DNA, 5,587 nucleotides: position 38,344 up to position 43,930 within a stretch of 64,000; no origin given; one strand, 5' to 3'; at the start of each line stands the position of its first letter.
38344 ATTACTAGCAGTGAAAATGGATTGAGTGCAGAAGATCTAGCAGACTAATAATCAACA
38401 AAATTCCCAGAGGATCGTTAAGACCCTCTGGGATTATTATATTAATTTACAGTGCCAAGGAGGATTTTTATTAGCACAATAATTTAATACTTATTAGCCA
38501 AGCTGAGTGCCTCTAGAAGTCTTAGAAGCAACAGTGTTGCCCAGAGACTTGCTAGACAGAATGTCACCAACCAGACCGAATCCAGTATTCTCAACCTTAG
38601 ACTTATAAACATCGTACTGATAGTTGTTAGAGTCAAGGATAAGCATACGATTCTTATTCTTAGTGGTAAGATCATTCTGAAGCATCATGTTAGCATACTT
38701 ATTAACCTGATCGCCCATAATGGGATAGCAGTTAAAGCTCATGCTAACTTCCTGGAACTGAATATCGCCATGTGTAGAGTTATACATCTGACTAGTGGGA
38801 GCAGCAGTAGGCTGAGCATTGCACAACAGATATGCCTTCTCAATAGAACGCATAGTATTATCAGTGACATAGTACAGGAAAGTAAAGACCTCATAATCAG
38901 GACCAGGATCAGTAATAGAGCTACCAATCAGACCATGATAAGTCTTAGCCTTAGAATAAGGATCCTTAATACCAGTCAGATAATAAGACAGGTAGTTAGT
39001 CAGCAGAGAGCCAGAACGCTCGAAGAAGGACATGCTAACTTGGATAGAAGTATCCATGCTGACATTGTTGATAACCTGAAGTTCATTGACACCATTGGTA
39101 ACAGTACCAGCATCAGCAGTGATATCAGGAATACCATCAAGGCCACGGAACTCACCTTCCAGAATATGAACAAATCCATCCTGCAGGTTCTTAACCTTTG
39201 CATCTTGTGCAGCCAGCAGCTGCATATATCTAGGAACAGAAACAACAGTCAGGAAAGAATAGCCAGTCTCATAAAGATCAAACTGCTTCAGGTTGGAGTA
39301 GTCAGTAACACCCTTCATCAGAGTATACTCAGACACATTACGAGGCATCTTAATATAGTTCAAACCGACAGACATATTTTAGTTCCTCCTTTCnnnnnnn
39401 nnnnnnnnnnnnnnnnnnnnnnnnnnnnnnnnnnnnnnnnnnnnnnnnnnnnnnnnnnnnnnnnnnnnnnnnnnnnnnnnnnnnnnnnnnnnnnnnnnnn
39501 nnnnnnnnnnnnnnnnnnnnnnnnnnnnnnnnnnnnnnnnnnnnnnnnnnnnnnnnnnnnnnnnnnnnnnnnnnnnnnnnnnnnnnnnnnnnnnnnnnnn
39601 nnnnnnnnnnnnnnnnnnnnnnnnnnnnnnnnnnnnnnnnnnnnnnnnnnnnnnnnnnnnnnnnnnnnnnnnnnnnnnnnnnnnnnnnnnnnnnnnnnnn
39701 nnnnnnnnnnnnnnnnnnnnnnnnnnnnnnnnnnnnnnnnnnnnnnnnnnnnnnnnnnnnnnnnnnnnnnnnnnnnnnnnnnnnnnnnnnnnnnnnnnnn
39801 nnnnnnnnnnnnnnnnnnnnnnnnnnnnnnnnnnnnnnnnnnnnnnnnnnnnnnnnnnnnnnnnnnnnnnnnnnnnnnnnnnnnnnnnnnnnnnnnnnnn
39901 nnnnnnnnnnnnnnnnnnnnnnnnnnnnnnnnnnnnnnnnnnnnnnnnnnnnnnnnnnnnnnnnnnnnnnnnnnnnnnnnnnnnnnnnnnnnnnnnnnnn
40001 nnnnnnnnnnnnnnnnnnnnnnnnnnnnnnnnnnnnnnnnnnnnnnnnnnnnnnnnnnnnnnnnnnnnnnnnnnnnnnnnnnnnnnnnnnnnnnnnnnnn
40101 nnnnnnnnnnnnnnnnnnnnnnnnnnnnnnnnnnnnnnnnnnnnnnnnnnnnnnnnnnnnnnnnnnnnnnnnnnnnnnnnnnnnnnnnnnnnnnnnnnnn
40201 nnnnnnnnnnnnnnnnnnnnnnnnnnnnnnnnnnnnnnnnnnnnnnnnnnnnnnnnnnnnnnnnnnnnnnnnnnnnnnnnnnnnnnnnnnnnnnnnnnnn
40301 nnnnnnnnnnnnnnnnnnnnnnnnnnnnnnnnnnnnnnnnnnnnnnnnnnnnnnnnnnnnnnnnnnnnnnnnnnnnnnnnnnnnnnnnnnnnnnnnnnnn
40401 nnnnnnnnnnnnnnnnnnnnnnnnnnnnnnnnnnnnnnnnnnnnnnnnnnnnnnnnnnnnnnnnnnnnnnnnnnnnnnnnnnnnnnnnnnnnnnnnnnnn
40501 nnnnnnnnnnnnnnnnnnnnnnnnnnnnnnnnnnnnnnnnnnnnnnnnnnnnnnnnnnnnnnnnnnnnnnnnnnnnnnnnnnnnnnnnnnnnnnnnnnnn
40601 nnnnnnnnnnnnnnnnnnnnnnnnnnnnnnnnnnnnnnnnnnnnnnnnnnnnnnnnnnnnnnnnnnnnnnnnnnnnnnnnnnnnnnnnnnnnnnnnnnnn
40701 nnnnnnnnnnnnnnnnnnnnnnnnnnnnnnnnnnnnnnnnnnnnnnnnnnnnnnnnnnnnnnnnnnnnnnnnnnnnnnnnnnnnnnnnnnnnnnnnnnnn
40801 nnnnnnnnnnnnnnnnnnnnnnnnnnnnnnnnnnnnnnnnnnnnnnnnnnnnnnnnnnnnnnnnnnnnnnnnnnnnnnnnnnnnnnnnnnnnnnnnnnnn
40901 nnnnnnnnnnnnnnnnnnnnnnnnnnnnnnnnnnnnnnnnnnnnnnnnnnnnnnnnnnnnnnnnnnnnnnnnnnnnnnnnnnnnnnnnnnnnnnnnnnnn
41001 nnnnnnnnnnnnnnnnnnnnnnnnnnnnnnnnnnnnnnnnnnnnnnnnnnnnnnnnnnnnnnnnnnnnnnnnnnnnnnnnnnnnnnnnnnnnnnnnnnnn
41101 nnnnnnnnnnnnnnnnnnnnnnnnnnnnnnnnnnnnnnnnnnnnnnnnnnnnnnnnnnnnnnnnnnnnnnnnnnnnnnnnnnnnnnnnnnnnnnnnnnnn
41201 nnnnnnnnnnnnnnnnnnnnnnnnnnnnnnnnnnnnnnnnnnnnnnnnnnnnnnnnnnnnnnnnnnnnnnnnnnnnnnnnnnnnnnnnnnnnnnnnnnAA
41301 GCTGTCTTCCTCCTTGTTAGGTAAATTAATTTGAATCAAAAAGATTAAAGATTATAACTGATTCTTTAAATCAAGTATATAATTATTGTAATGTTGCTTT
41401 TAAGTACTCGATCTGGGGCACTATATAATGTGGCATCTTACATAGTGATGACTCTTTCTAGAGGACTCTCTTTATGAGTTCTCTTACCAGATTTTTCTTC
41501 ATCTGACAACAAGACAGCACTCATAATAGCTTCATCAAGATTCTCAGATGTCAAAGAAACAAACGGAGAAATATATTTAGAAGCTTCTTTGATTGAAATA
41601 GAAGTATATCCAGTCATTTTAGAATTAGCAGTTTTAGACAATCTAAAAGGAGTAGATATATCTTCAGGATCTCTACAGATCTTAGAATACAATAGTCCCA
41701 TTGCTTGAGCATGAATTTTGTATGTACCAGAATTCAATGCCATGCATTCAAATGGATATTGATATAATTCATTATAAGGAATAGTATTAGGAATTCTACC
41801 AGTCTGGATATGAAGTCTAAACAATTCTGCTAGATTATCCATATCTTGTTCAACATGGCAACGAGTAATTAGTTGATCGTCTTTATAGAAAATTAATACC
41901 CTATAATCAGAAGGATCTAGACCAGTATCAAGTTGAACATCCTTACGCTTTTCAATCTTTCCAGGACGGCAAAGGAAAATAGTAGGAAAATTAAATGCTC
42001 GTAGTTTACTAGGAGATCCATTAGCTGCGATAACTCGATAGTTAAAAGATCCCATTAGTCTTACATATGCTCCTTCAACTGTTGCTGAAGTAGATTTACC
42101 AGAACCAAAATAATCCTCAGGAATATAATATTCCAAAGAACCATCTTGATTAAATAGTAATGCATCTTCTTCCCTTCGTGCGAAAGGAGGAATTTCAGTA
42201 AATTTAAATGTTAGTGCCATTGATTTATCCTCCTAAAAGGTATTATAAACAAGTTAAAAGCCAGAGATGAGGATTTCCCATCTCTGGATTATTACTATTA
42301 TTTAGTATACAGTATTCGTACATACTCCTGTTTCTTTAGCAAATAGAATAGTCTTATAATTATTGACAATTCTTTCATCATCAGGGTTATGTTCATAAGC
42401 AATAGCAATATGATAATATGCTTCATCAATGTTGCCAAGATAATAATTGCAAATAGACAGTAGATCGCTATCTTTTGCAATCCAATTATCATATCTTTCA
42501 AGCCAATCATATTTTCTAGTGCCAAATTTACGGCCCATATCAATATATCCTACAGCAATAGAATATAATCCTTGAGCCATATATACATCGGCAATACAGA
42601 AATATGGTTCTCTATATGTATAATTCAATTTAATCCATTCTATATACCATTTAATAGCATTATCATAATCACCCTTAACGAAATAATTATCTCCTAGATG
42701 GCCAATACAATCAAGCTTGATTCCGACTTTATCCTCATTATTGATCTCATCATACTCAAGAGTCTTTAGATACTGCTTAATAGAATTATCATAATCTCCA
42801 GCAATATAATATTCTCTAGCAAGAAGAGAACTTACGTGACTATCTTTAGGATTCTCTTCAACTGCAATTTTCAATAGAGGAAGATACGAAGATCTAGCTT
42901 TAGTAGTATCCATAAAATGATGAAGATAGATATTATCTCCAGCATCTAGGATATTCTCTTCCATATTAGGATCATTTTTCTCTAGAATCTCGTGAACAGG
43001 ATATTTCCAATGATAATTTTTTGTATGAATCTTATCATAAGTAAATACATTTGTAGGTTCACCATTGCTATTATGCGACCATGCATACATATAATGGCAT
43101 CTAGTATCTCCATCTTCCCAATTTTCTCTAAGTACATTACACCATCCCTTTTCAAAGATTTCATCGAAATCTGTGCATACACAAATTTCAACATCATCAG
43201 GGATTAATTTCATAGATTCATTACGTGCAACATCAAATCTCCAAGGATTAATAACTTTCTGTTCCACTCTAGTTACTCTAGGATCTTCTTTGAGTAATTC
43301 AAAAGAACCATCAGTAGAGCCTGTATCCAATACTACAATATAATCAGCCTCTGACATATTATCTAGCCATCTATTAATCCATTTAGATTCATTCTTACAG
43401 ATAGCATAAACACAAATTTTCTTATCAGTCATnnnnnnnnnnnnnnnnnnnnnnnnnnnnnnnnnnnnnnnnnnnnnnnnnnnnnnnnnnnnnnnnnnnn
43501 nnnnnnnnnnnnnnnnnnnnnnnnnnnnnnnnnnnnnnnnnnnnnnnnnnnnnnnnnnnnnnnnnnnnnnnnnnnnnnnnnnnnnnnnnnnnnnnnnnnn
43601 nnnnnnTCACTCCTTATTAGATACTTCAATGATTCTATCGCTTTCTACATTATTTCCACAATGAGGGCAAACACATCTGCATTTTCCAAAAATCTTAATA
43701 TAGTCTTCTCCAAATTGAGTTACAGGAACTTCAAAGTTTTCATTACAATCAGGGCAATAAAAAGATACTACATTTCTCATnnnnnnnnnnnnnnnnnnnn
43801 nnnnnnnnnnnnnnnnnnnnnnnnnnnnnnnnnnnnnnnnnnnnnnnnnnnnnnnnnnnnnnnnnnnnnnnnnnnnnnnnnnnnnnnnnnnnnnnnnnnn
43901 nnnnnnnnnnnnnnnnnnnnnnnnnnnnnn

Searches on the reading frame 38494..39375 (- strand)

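Call 7: search_protein_families(library=phrogs, proteins=[window:38494-39375:-])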
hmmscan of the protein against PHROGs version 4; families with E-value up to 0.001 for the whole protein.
window:38494-39375:- (293 aa): 3 families
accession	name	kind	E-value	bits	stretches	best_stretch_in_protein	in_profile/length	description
phrog_3185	-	head and packaging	1.4e-13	51.7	1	43-234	55-244/289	virion structural protein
phrog_21257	-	head and packaging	6e-13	49.8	1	27-234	25-226/265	virion structural protein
phrog_3196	-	unknown function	3.4e-05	24.1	1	63-254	119-311/356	-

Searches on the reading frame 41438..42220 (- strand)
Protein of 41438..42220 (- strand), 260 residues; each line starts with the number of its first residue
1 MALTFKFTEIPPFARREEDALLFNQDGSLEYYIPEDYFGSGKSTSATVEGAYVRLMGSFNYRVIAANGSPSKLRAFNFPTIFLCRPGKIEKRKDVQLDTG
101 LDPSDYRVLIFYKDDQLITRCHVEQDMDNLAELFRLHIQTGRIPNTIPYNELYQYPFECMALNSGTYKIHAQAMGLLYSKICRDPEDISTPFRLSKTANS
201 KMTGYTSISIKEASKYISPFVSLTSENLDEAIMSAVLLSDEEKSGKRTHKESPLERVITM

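Call 7: search_protein_families(library=phrogs, proteins=[window:41438-42220:-])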
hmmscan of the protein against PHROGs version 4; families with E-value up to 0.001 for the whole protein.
window:41438-42220:- (260 aa): 1 family
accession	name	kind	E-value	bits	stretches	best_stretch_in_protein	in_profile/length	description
phrog_2926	-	head and packaging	4.7e-16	60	1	27-242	29-231/241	virion structural protein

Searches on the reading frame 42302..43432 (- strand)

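Call 7: search_protein_families(library=phrogs, proteins=[window:42302-43432:-])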
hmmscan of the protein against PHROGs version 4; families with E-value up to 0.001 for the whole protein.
window:42302-43432:- (376 aa): 1 family
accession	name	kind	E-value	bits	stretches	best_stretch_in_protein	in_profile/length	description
phrog_13126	-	moron, auxiliary metabolic gene and host takeover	4.1e-81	274.2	1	5-363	2-355/394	beta-1,4-glycosyltransferase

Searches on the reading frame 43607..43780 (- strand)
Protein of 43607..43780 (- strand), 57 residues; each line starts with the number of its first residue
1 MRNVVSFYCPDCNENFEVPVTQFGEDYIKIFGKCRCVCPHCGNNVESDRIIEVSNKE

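Call 54: search_protein_families(library=phrogs, proteins=[window:43607-43780:-])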
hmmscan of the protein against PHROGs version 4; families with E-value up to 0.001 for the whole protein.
window:43607-43780:- (57 aa): 1 family
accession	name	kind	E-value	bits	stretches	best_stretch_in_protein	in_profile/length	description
phrog_5602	-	unknown function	0.00019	22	1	7-49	19-56/60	-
